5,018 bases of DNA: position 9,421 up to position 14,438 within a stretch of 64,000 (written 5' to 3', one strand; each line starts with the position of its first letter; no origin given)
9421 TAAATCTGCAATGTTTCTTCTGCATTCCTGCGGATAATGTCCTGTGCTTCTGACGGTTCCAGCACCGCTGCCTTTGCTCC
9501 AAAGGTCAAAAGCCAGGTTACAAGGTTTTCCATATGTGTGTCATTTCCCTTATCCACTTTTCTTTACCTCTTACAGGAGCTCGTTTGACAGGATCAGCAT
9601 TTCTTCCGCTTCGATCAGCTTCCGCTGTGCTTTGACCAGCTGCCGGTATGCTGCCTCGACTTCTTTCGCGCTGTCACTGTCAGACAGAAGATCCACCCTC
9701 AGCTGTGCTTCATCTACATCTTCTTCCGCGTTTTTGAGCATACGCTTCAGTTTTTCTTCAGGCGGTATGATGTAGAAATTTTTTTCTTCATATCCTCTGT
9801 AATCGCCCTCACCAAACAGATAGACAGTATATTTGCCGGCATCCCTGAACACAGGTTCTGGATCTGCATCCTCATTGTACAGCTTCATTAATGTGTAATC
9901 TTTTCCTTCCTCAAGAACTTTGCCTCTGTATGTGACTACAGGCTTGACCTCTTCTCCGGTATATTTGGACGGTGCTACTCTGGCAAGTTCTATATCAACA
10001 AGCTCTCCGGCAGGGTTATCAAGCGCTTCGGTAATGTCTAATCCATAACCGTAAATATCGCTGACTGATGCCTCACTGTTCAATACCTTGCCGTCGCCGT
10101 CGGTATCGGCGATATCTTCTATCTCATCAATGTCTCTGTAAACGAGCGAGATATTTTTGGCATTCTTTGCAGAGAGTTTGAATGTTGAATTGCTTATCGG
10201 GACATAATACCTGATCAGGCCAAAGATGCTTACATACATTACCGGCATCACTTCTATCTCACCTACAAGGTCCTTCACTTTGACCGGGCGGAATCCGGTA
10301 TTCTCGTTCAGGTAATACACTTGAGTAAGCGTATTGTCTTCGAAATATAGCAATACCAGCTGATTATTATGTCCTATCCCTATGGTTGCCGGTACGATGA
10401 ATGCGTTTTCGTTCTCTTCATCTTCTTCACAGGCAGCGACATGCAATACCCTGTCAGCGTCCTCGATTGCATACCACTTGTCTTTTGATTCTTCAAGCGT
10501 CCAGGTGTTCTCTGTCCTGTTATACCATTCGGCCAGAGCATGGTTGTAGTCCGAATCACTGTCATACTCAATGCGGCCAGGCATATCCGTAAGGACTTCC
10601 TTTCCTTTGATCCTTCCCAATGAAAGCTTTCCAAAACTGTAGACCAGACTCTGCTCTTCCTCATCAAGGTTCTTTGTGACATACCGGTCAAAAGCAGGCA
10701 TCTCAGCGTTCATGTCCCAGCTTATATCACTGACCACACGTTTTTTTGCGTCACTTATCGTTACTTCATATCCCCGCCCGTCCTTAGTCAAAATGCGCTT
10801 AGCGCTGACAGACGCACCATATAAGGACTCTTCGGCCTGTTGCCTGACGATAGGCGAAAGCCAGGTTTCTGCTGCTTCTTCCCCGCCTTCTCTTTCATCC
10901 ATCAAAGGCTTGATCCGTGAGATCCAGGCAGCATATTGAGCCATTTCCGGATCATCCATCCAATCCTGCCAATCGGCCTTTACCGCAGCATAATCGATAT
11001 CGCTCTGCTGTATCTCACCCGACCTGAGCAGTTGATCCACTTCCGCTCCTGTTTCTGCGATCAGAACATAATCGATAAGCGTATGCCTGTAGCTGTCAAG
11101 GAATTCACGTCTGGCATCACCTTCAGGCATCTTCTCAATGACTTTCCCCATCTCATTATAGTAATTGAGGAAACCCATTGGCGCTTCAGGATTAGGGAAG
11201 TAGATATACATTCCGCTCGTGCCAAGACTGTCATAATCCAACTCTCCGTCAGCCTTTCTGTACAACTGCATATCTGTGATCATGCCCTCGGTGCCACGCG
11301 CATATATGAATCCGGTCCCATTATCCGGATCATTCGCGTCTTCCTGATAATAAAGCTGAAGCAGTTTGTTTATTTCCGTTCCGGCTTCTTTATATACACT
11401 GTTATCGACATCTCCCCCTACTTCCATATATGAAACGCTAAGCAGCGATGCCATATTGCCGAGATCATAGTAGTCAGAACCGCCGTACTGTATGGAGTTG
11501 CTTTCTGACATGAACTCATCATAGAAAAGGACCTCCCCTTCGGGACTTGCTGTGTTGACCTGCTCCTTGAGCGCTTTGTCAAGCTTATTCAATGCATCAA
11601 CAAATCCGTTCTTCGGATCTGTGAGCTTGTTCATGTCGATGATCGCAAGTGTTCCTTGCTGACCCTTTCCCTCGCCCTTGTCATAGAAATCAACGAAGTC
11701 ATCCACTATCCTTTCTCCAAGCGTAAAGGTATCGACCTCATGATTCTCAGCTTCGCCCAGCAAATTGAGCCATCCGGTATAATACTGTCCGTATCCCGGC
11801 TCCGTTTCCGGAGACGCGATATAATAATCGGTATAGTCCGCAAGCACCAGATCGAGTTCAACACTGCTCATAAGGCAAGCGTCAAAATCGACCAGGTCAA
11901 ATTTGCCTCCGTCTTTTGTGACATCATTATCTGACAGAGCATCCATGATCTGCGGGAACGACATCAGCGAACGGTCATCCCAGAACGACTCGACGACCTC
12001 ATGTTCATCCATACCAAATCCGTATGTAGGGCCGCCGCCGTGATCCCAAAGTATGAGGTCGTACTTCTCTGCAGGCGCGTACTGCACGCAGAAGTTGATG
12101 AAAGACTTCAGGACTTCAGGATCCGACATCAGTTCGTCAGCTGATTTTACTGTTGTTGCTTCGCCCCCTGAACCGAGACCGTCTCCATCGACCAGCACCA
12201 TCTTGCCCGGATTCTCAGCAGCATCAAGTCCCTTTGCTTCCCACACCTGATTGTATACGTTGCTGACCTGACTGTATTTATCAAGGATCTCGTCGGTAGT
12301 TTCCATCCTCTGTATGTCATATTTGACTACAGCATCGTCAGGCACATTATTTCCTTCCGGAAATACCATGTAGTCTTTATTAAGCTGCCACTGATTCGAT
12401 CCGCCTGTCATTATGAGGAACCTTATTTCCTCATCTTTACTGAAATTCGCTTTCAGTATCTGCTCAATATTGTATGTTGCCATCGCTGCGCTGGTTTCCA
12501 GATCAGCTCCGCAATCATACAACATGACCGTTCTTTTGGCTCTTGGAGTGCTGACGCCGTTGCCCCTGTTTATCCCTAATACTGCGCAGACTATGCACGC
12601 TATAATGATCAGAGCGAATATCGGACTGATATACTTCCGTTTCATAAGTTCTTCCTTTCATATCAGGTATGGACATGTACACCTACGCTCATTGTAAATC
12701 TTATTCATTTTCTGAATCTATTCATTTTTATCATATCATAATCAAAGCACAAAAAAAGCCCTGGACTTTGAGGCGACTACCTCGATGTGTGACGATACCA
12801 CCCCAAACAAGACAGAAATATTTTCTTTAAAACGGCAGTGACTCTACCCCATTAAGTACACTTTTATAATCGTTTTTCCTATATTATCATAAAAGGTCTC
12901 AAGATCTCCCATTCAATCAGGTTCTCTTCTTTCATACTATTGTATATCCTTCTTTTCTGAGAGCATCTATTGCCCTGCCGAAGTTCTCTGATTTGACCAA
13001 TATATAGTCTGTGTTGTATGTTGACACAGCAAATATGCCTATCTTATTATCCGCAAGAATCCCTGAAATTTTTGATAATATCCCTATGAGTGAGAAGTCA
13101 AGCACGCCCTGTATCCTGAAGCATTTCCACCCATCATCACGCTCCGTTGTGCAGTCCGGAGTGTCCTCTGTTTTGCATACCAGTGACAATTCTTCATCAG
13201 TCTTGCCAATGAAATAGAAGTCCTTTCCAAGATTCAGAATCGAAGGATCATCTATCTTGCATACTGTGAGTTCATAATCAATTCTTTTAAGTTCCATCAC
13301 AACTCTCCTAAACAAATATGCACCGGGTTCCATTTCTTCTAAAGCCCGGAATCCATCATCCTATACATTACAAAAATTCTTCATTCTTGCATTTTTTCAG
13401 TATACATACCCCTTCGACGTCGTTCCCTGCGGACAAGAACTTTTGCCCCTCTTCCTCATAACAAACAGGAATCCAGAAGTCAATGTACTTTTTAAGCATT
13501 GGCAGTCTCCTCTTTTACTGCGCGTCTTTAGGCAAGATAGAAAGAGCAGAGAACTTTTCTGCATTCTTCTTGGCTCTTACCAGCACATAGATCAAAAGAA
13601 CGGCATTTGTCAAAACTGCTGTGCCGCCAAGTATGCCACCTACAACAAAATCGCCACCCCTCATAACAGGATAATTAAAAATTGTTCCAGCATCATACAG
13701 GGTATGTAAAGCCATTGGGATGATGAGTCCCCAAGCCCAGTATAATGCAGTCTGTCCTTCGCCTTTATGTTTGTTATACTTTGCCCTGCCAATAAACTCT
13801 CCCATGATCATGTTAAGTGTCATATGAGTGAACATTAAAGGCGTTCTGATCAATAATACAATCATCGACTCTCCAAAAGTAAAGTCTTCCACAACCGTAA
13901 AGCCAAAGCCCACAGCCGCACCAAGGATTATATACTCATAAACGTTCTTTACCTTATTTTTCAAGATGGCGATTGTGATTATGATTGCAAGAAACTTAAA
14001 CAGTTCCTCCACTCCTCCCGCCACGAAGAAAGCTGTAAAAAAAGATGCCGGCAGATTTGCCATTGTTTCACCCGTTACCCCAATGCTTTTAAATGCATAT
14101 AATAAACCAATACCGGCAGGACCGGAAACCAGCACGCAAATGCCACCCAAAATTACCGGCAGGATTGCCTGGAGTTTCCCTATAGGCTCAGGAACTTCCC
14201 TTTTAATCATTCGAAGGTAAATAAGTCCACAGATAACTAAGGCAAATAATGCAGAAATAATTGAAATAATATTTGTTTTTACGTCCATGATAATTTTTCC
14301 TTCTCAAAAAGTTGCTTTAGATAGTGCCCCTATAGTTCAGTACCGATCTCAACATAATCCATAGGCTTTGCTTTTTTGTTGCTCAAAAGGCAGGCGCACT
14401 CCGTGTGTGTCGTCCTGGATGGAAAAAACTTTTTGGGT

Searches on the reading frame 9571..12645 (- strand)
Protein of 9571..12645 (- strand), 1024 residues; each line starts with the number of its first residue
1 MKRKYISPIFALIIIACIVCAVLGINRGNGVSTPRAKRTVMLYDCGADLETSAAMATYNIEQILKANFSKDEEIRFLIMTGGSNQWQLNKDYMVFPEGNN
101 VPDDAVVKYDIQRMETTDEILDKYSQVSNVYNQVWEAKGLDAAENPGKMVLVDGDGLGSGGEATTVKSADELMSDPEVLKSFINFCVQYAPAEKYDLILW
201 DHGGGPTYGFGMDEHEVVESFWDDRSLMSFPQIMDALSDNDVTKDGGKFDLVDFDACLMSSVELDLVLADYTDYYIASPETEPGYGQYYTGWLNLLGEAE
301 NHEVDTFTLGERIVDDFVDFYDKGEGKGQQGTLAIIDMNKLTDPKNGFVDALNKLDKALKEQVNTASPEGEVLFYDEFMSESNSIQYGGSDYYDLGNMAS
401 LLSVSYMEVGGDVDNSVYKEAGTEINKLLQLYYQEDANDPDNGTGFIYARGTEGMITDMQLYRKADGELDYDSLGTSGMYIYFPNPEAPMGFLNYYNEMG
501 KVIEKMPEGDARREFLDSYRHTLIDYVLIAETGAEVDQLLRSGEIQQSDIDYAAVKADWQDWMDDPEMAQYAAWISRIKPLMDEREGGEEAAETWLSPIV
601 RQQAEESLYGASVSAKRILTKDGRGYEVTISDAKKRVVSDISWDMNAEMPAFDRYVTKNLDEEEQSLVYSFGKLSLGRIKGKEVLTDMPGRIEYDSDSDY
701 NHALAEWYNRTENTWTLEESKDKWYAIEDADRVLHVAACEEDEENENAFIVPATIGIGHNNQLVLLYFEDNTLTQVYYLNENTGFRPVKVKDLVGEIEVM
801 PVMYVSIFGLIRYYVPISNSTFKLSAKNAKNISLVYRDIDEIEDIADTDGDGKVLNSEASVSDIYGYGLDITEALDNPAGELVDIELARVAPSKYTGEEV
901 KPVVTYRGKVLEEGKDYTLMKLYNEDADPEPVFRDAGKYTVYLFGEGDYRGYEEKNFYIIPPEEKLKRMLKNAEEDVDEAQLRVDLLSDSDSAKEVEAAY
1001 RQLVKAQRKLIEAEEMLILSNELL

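Call 92: search_protein_families(library=pfam, proteins=[window:9571-12645:-], max_evalue=0.00001)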
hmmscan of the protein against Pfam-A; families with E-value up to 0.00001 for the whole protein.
window:9571-12645:- (1024 aa): 1 family
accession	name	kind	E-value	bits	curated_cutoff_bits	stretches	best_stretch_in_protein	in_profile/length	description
PF03415.19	Peptidase_C11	-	5.6e-32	112.1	25.8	1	149-406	45-284/359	Clostripain family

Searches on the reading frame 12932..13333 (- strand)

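Call 92: search_protein_families(library=pfam, proteins=[window:12932-13333:-], max_evalue=0.00001)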
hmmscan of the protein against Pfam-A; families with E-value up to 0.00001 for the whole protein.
window:12932-13333:- (133 aa): 1 family
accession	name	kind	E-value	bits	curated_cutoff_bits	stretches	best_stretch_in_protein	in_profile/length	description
PF13840.12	ACT_7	-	7.3e-22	77.4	27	1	65-127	2-65/65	ACT domain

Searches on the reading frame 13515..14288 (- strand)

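Call 92: search_protein_families(library=pfam, proteins=[window:13515-14288:-], max_evalue=0.00001)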
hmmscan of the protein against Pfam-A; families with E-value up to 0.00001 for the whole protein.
window:13515-14288:- (257 aa): 1 family
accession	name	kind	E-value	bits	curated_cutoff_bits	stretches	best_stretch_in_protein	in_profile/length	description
PF13367.11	PrsW-protease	-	1.4e-18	67.6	23.5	1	46-208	10-179/196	PrsW family intramembrane metalloprotease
